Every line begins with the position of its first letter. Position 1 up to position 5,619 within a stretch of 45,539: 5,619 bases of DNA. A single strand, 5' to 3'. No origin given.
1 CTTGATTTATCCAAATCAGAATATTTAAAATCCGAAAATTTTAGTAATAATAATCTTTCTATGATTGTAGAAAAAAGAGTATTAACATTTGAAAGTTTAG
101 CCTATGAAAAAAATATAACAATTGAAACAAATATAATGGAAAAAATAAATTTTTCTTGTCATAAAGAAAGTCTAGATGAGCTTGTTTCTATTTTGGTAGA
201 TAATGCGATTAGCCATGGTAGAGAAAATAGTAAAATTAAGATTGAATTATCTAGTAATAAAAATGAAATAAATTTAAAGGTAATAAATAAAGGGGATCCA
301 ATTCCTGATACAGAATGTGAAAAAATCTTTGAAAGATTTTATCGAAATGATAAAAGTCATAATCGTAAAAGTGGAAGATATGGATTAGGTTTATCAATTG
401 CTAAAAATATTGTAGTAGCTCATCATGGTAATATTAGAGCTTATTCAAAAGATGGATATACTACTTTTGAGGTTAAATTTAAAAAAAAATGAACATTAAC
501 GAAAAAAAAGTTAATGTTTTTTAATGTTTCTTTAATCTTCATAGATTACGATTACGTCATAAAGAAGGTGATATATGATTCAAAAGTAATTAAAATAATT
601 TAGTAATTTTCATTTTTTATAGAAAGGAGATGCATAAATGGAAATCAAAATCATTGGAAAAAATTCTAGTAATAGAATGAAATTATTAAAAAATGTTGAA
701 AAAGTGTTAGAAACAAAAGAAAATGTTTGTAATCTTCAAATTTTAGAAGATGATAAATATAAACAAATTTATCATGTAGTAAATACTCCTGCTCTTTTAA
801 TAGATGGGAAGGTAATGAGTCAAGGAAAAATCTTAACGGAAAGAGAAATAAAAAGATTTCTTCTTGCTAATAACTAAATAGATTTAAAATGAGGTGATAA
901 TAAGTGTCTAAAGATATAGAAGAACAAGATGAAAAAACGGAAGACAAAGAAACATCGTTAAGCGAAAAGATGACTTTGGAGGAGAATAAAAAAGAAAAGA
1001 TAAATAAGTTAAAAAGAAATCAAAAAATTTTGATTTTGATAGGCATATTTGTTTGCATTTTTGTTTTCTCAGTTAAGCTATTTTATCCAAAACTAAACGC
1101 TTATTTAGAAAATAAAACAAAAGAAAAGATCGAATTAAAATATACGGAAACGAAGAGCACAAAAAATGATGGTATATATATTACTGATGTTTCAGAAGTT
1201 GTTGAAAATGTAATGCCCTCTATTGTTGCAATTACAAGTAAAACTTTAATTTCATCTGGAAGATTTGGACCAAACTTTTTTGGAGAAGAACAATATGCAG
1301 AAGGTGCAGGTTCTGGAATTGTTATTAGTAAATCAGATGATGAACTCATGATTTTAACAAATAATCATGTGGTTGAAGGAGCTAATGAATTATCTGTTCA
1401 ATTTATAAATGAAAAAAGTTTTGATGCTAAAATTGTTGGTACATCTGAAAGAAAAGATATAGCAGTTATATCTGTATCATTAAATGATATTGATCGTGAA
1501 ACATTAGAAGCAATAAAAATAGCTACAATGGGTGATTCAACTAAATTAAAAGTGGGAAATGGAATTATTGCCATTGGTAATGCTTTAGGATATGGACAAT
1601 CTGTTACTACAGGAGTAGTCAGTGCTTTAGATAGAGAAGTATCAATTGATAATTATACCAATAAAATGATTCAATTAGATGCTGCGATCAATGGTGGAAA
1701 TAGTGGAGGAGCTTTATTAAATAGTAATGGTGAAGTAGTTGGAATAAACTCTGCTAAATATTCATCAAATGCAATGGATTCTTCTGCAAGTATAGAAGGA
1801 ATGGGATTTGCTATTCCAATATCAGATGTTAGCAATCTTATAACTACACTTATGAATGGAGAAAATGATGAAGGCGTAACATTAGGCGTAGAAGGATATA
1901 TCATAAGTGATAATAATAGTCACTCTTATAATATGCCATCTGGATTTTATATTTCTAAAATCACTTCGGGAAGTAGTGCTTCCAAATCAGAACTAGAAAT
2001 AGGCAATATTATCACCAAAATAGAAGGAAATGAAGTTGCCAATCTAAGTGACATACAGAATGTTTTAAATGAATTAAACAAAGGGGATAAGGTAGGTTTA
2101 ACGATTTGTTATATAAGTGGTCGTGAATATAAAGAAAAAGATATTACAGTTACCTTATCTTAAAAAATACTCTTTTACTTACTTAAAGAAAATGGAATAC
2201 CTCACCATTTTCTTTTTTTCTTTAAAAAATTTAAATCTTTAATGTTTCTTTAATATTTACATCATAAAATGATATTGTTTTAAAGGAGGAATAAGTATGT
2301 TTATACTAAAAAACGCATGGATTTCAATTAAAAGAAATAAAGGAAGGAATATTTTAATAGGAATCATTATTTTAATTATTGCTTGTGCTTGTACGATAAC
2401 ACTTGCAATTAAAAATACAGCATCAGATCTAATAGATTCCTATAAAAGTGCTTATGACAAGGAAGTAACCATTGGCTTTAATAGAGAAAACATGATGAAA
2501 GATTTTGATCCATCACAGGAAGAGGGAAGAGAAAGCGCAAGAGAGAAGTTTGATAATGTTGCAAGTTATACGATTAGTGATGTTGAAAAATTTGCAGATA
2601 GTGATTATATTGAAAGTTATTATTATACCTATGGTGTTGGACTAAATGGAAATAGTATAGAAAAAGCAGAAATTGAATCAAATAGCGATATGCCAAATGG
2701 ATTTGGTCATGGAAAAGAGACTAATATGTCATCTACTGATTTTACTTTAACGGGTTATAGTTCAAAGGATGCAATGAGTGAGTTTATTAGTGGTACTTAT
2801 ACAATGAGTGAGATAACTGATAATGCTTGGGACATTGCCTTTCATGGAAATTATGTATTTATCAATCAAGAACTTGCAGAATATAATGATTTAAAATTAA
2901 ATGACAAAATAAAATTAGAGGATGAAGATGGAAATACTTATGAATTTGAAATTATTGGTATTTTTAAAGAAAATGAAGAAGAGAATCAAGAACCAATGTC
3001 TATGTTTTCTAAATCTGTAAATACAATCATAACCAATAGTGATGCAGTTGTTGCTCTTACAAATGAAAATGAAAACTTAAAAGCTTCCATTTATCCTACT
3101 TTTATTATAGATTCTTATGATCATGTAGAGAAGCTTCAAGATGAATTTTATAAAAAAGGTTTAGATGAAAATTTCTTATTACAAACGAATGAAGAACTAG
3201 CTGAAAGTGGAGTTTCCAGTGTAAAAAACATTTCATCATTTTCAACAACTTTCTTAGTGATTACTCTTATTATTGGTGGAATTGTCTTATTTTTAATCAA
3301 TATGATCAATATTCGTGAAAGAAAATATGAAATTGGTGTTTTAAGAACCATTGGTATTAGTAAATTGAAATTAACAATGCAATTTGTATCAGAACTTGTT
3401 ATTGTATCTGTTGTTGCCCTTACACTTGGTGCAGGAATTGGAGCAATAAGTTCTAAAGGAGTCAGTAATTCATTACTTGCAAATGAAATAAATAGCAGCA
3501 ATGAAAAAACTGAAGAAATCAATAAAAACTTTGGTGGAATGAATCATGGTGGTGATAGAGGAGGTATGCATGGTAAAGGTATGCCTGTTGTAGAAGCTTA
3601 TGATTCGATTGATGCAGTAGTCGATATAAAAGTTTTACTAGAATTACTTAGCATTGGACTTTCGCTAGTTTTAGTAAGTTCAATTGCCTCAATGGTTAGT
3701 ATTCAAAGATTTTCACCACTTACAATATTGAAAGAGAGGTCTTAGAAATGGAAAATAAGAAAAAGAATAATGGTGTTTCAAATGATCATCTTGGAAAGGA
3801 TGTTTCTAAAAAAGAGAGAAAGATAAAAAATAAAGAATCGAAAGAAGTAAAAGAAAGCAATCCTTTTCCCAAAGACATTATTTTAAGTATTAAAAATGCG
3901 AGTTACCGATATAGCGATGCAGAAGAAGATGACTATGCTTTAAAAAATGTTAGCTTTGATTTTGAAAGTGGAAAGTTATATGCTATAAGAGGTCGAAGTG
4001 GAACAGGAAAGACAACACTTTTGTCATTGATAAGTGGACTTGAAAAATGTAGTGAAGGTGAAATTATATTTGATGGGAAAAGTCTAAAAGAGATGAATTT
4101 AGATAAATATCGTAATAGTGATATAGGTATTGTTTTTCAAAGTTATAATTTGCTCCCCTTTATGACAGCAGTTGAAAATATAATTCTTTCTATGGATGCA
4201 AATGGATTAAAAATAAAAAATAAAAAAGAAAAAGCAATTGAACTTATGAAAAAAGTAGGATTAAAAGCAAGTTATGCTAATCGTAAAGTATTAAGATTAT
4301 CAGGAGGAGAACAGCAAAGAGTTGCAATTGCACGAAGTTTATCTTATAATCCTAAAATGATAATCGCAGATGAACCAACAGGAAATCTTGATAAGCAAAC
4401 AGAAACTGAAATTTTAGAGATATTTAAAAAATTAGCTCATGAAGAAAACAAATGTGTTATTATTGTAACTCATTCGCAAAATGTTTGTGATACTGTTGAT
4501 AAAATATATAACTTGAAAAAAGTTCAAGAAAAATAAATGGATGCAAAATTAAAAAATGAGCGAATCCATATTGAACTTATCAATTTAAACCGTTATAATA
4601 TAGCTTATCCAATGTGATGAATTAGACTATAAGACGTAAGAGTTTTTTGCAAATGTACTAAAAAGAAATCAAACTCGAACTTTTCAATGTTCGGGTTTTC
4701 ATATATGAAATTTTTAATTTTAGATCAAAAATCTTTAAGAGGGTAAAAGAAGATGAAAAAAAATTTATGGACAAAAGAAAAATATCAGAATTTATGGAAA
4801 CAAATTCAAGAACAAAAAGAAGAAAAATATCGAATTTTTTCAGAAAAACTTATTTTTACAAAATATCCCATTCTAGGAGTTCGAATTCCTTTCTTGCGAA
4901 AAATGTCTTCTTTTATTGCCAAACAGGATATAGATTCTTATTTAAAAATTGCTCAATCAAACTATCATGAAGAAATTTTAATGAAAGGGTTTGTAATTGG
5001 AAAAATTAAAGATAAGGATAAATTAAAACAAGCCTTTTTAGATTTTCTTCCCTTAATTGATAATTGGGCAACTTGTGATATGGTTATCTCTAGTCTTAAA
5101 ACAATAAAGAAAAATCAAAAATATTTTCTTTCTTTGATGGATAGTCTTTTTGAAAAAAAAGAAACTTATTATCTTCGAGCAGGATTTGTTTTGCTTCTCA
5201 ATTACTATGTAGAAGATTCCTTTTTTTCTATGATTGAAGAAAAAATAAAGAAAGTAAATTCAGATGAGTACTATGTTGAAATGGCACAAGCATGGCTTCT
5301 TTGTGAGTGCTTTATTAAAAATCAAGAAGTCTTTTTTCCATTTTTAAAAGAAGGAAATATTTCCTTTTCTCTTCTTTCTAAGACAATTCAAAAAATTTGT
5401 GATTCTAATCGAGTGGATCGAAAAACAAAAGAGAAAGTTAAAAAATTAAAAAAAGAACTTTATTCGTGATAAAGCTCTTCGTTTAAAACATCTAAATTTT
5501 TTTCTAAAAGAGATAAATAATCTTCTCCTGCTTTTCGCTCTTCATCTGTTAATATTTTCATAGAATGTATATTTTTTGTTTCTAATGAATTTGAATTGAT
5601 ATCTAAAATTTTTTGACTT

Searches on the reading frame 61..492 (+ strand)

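Call 30: search_protein_families(library=pfam, proteins=[window:61-492:+], max_evalue=0.001)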
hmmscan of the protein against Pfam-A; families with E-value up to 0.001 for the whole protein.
window:61-492:+ (143 aa): 3 families
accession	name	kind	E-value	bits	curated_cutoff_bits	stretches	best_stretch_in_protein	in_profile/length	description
PF02518.31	HATPase_c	-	4.9e-22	78.9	26.4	1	36-142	4-109/111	Histidine kinase-, DNA gyrase B-, and HSP90-like ATPase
PF14501.12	HATPase_c_5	-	7.3e-08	32.7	22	1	38-140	6-101/102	GHKL domain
PF13589.12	HATPase_c_3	-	9.6e-05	22.9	25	1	44-119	9-85/137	Histidine kinase-, DNA gyrase B-, and HSP90-like ATPase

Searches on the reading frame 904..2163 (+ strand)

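Call 30: search_protein_families(library=pfam, proteins=[window:904-2163:+], max_evalue=0.001)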
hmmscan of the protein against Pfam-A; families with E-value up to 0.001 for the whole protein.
window:904-2163:+ (419 aa): 5 families
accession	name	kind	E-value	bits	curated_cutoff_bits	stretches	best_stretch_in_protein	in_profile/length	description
PF13365.12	Trypsin_2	-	1.6e-29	103.9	27.6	1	136-281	1-144/144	Trypsin-like peptidase domain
PF00089.32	Trypsin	-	2.8e-17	63.7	20.6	1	149-312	36-219/220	Trypsin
PF13180.12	PDZ_2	-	1.3e-08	35.5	27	1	347-417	13-79/80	PDZ domain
PF00595.29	PDZ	-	2.8e-06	28.1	23.2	1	334-401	19-80/81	PDZ domain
PF12812.13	PDZ_1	-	0.00091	19.7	28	0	340-391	24-75/78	PDZ-like domain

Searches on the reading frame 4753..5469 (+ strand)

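Call 30: search_protein_families(library=pfam, proteins=[window:4753-5469:+], max_evalue=0.001)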
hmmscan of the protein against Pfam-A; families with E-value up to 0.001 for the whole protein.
window:4753-5469:+ (238 aa): 1 family
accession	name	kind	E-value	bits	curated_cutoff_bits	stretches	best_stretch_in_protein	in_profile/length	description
PF08713.17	DNA_alkylation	-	3.2e-13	50.3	21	1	20-200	11-196/213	DNA alkylation repair enzyme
